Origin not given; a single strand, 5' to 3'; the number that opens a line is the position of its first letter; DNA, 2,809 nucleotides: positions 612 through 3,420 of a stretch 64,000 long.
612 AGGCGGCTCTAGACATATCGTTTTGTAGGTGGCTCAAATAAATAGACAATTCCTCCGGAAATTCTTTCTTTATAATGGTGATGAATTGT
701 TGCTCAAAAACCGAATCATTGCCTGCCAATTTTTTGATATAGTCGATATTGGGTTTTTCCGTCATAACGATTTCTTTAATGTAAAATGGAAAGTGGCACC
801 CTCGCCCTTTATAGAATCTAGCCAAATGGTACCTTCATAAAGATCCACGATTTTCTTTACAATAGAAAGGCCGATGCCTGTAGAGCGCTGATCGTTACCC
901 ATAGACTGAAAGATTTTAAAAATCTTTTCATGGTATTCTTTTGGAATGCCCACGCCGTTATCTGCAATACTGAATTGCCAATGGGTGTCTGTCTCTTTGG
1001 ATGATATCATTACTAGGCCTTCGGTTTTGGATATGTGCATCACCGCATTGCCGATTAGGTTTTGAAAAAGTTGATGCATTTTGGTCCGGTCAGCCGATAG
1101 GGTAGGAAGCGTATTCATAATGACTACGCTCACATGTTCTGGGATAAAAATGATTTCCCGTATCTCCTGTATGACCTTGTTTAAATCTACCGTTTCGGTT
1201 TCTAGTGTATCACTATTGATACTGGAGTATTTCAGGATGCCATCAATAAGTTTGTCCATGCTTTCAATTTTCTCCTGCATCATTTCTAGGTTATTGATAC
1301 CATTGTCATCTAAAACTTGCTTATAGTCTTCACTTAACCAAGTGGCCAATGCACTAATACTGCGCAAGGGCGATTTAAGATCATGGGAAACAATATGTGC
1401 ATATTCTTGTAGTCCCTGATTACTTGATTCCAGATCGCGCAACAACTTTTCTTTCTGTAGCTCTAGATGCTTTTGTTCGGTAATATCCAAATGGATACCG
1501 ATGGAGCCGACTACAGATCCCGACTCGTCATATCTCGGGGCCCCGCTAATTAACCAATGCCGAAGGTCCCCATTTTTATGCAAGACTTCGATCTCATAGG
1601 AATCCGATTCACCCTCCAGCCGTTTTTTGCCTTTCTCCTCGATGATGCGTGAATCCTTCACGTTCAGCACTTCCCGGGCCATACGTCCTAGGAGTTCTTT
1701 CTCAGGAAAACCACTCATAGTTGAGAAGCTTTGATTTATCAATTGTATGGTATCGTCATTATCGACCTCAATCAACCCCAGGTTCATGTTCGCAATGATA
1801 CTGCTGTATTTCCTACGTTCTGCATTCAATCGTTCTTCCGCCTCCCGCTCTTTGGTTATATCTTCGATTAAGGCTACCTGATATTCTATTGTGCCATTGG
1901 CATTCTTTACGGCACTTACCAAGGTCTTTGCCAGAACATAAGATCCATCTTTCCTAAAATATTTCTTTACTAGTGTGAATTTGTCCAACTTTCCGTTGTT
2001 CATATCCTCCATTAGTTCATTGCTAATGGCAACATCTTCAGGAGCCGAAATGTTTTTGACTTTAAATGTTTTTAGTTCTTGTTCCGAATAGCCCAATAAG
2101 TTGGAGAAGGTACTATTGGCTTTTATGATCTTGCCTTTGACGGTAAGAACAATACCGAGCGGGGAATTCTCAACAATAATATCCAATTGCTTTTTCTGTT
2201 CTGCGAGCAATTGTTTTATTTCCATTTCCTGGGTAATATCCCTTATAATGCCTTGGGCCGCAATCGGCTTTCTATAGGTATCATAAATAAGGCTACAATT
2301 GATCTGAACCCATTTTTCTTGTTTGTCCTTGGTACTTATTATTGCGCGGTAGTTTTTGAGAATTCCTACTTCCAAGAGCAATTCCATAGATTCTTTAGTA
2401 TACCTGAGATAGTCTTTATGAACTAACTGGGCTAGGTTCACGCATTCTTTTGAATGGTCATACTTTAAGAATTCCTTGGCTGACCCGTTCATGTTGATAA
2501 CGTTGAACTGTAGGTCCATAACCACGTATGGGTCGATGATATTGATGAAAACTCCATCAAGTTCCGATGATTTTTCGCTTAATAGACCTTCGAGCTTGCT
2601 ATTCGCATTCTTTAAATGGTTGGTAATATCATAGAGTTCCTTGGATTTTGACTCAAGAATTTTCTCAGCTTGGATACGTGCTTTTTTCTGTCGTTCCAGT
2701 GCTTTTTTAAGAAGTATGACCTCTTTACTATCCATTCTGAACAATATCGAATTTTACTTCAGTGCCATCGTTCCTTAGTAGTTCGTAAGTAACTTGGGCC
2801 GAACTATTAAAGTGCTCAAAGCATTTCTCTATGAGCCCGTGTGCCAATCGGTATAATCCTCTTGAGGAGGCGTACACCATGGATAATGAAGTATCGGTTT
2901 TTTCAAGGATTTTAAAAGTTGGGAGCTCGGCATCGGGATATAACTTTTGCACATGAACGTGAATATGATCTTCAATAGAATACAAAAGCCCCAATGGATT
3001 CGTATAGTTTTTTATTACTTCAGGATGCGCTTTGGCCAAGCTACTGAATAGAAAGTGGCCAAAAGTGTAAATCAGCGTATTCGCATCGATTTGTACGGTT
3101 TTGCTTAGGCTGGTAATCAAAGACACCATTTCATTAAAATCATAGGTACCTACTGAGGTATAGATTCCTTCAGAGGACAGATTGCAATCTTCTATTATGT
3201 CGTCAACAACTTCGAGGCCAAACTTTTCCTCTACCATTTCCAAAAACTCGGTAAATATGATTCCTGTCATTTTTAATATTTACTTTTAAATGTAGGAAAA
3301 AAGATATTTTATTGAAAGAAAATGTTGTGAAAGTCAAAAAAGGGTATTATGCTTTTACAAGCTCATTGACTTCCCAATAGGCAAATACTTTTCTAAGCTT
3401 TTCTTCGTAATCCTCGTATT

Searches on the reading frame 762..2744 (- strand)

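Call 38: search_protein_families(library=pfam, proteins=[window:762-2744:-])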
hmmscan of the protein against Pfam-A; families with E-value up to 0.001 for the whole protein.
window:762-2744:- (660 aa): 9 families
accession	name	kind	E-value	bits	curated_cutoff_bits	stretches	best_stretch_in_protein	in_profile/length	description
PF13426.13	PAS_9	-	7.3e-35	119.8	27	3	196-298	2-103/103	PAS domain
PF00989.32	PAS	-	7.7e-26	90.8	22.6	2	312-421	2-113/113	PAS fold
PF02518.31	HATPase_c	-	1.8e-24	86.8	26.4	1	552-658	2-109/111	Histidine kinase-, DNA gyrase B-, and HSP90-like ATPase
PF08447.18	PAS_3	-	3.1e-22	79.1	25.6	2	206-287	1-83/89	PAS fold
PF08448.16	PAS_4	-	1e-21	77.7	23.1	1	319-425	3-109/110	PAS fold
PF13188.13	PAS_8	-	7.2e-15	54.7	21.8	1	190-225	6-42/65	PAS domain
PF00512.31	HisKA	-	6.2e-08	33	26.9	1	447-511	4-65/66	His Kinase A (phospho-acceptor) domain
PF14501.12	HATPase_c_5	-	3.4e-06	27.3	22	1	556-644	6-90/102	GHKL domain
PF12860.13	PAS_7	-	8e-05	23.2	27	0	317-367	1-52/115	PAS fold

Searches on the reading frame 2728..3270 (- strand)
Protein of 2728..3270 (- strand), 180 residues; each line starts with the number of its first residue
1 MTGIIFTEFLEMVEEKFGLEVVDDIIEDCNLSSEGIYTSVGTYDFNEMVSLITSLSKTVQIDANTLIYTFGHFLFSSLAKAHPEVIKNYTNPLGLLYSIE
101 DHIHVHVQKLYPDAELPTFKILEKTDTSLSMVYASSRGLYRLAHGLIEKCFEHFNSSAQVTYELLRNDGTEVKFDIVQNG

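Call 38: search_protein_families(library=pfam, proteins=[window:2728-3270:-])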
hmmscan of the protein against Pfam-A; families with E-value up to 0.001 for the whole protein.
window:2728-3270:- (180 aa): 1 family
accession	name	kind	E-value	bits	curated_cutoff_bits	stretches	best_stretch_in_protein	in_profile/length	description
PF07700.20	HNOB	-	7.8e-40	136.9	25.5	1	3-161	2-162/163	Haem-NO-binding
